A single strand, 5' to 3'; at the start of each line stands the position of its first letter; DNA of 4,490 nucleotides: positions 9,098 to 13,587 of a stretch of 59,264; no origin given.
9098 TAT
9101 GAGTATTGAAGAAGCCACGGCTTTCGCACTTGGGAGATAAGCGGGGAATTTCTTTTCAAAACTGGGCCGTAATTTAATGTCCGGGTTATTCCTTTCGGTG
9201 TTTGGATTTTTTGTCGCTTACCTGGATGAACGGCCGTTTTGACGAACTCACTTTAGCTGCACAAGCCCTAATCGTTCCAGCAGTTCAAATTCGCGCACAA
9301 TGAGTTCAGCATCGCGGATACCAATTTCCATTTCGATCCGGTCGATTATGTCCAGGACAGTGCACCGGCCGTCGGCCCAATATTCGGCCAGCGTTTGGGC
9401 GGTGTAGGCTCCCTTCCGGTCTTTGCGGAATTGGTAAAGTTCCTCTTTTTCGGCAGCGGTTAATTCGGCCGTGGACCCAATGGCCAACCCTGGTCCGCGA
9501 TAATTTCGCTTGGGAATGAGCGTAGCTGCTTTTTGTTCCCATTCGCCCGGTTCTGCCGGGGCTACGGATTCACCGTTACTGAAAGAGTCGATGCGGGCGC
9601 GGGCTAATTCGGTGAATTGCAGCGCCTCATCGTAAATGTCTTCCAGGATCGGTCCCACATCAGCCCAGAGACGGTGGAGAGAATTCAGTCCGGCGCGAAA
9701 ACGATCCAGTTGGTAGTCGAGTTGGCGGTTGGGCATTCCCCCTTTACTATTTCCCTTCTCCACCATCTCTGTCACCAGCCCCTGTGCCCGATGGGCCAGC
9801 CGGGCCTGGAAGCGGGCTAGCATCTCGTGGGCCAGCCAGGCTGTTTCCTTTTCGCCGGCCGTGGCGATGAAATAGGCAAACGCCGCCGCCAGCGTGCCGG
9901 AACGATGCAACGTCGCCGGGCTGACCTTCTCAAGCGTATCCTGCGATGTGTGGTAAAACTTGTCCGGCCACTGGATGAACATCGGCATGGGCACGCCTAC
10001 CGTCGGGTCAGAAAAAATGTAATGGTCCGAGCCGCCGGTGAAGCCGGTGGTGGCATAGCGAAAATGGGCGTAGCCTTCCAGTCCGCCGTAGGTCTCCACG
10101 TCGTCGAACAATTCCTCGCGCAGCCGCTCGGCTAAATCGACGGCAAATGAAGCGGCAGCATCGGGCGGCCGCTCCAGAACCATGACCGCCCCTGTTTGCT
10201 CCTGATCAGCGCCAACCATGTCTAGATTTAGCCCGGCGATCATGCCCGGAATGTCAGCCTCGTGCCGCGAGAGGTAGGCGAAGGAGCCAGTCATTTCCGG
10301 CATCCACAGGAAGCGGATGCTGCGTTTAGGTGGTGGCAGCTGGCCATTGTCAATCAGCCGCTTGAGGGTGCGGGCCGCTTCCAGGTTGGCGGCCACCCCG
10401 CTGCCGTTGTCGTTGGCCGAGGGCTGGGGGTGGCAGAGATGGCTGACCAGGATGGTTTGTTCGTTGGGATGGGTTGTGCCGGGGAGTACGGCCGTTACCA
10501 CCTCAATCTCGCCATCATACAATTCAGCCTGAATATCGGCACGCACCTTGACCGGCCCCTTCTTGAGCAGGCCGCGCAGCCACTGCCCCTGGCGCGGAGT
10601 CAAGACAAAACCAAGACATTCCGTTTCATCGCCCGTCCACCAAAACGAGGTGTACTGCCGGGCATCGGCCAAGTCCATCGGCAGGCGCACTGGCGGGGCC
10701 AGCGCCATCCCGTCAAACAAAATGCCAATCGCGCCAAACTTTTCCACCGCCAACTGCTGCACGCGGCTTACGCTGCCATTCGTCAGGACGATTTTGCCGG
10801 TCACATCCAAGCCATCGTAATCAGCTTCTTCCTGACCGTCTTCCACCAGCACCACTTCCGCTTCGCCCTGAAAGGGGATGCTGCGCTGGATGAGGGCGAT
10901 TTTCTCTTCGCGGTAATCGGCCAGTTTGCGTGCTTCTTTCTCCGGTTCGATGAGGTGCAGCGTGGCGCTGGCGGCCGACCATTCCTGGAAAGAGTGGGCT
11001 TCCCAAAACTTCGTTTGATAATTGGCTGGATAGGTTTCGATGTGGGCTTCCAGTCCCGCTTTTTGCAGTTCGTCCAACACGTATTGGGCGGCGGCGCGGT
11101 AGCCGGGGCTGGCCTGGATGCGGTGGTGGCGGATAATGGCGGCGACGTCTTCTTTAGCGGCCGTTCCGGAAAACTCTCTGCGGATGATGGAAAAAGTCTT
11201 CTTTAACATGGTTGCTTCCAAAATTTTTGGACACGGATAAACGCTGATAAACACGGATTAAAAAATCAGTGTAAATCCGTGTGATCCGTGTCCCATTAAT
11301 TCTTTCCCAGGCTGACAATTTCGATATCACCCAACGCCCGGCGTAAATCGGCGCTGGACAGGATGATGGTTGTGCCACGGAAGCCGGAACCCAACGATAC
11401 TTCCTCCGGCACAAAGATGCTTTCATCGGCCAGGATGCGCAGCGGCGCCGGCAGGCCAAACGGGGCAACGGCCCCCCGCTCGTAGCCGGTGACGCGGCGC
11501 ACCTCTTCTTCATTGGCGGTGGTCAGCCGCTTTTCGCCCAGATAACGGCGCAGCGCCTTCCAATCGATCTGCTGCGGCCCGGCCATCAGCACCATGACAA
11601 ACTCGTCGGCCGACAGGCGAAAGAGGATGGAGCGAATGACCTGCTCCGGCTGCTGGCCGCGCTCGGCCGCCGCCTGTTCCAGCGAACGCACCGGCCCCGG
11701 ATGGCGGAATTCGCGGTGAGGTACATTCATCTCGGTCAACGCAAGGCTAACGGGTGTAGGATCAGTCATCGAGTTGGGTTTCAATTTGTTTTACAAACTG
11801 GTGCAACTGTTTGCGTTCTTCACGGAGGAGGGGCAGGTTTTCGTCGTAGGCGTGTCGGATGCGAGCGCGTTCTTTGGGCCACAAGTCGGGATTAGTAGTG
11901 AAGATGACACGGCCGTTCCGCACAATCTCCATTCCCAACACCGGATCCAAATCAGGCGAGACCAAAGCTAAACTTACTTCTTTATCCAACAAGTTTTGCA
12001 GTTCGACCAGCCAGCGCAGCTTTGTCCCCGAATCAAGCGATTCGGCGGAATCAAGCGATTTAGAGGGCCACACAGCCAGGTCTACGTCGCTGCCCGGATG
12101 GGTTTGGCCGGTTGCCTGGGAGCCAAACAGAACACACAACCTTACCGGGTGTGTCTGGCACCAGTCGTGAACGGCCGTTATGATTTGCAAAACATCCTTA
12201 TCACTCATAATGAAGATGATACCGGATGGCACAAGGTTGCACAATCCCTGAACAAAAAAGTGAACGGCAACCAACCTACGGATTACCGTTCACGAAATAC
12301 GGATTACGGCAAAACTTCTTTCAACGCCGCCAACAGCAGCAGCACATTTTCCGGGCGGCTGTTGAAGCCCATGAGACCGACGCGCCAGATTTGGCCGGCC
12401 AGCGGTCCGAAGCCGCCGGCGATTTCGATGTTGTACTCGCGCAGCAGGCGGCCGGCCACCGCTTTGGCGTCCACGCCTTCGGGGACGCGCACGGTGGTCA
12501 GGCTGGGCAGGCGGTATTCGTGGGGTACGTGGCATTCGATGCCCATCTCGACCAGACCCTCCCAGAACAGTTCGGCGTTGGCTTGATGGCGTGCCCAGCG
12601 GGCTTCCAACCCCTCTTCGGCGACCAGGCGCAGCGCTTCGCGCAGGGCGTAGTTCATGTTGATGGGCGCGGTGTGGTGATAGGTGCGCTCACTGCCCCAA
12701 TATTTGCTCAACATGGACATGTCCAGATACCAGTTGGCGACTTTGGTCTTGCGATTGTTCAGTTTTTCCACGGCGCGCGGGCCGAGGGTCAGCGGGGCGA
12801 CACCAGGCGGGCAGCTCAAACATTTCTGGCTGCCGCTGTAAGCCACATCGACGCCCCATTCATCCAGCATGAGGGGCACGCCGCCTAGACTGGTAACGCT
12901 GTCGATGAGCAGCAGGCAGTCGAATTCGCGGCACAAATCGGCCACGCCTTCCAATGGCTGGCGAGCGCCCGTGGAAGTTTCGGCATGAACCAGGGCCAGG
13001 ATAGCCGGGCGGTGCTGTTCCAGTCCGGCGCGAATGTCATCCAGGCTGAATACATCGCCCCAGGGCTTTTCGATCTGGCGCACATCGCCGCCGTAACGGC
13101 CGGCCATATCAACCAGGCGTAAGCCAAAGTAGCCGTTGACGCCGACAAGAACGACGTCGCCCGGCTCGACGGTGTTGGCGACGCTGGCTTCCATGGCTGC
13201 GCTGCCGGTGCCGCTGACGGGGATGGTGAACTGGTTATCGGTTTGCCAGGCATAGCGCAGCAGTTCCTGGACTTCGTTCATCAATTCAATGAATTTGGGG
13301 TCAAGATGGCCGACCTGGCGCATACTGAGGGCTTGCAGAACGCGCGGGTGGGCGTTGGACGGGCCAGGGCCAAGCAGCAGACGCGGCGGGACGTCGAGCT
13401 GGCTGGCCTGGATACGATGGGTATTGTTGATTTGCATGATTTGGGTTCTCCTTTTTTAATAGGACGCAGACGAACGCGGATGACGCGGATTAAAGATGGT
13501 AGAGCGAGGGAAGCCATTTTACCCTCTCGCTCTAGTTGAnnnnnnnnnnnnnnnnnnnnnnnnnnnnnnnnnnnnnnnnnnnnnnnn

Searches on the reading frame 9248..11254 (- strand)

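Call 38: search_protein_families(library=pfam, proteins=[window:9248-11254:-], max_evalue=0.00001)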
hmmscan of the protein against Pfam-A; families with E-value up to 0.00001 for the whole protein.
window:9248-11254:- (668 aa): 2 families
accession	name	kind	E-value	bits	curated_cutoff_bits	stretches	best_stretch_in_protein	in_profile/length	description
PF04389.22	Peptidase_M28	-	4.5e-21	75.9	21.3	1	253-459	2-192/193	Peptidase family M28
PF16254.10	DUF4910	-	7.4e-20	71.3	26.6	1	229-455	50-236/247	Domain of unknown function (DUF4910)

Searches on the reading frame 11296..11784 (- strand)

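Call 38: search_protein_families(library=pfam, proteins=[window:11296-11784:-], max_evalue=0.00001)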
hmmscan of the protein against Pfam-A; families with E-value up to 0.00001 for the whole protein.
window:11296-11784:- (162 aa): 1 family
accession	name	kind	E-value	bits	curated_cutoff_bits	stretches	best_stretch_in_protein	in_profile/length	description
PF04073.20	tRNA_edit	-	5e-30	104.6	25.5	1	31-149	3-122/123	Aminoacyl-tRNA editing domain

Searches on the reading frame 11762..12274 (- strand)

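Call 38: search_protein_families(library=pfam, proteins=[window:11762-12274:-], max_evalue=0.00001)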
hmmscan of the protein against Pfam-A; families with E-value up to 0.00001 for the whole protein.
window:11762-12274:- (170 aa): 2 families
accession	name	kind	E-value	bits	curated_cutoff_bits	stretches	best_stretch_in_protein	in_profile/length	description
PF18765.7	Polbeta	-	1.6e-13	51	26.9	1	39-129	7-92/93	Polymerase beta, Nucleotidyltransferase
PF01909.29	NTP_transf_2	-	1.2e-06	29.2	21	1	37-73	7-43/93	Nucleotidyltransferase domain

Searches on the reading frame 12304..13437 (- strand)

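Call 38: search_protein_families(library=pfam, proteins=[window:12304-13437:-], max_evalue=0.00001)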
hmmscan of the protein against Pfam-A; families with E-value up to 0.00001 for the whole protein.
window:12304-13437:- (377 aa): 1 family
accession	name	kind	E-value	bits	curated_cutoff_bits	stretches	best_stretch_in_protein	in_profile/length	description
PF00266.25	Aminotran_5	-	4.7e-30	105.2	21.5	1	36-342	28-338/371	Aminotransferase class-V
